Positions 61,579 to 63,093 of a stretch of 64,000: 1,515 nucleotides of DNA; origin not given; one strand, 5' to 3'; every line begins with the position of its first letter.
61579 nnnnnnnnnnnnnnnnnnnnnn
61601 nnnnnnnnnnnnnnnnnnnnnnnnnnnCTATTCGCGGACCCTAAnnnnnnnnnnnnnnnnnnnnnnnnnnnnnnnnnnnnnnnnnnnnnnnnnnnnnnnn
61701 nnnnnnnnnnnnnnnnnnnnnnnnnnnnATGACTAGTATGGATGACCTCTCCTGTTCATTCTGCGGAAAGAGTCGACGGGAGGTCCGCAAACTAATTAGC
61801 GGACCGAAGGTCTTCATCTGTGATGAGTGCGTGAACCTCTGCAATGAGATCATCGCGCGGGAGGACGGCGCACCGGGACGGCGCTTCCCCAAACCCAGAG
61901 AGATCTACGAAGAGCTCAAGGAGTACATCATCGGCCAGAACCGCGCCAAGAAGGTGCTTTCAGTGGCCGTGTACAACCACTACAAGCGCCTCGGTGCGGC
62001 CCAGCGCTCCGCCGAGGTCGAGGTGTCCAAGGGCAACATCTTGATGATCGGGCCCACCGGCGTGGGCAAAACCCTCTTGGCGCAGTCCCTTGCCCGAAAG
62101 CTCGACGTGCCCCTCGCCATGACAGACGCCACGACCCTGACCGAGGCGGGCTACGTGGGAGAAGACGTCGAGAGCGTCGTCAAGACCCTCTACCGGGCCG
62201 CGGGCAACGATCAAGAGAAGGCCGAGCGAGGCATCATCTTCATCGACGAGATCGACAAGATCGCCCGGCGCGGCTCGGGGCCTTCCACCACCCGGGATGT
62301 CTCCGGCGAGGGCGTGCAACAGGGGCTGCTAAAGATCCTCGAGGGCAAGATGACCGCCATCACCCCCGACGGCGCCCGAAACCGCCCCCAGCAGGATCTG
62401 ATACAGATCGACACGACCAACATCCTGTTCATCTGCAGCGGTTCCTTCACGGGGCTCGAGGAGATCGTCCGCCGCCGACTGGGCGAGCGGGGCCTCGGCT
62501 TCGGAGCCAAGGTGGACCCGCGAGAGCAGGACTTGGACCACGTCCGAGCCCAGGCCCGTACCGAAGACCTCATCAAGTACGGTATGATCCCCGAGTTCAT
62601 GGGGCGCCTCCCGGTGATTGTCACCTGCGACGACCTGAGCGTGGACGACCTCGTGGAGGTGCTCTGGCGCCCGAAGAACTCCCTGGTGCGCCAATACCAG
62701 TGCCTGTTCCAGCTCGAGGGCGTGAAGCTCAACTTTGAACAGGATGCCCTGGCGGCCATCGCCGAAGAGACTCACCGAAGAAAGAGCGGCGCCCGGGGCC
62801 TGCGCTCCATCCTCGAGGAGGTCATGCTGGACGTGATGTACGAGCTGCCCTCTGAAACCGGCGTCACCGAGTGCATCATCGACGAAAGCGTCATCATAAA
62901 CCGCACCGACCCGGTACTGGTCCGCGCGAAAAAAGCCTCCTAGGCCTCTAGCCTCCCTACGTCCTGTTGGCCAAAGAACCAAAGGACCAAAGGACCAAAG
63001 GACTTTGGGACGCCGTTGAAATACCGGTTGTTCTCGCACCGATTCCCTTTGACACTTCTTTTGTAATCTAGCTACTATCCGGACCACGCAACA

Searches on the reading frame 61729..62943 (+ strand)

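Call 73: search_protein_families(library=ncbifam, proteins=[window:61729-62943:+], max_evalue=0.01)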
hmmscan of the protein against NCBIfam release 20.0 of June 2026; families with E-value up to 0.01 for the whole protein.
window:61729-62943:+ (404 aa): 37 families (the best 25 are shown)
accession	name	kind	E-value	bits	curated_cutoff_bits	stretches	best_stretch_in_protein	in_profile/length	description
NF003745.1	PRK05342.1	equivalog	5e-174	579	359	1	5-402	4-412/418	ATP-dependent Clp protease ATP-binding subunit ClpX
TIGR00382.1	clpX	equivalog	4.5e-167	556.2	370.75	1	4-397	4-413/414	ATP-dependent protease ATP-binding subunit ClpX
TIGR00390.1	hslU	equivalog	1.3e-63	215.5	362.45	3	56-158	3-104/441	ATP-dependent protease ATPase subunit HslU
TIGR02639.1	ClpA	equivalog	6.1e-16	57.8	993.15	2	57-139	449-525/734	ATP-dependent Clp protease ATP-binding subunit ClpA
NF008004.0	PRK10733.1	equivalog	2.2e-10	39.1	1008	1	84-207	169-288/644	ATP-dependent zinc metalloprotease FtsH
NF003069.1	PRK03992.1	subfamily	3.2e-10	39.7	500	1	97-204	162-259/379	proteasome-activating nucleotidase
NF008263.0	PRK11034.1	equivalog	3.9e-10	38.3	1350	1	58-139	451-526/758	ATP-dependent Clp protease ATP-binding subunit ClpA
TIGR01242.2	TIGR01242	subfamily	4e-10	39.2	500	1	98-204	146-242/362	proteasome-activating nucleotidase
NF041006.2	cell_div_CdvC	equivalog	8.6e-10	38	650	1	103-178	136-210/370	cell division protein CdvC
TIGR01241.2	FtsH_fam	equivalog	9.1e-10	37.9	600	1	99-190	194-279/598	ATP-dependent zinc metalloprotease FtsH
TIGR03346.1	chaperone_ClpB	equivalog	9.3e-10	37.5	1232.1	1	58-125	558-619/853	ATP-dependent chaperone ClpB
TIGR01243.1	CDC48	subfamily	9.5e-09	34.1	802.65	1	97-220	209-324/733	CDC48 family AAA ATPase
NF047747.1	PrtsmActNtasePan2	equivalog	2.4e-08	33.6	700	1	102-204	186-279/397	proteasome-activating nucleotidase Pan2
NF000868.0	PRK00080.1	equivalog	2.5e-08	33.2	282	1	62-180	23-116/330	Holliday junction branch migration DNA helicase RuvB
NF047748.1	PrtsmActNtasePan1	equivalog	7.1e-08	31.9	750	1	102-204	183-276/405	proteasome-activating nucleotidase Pan1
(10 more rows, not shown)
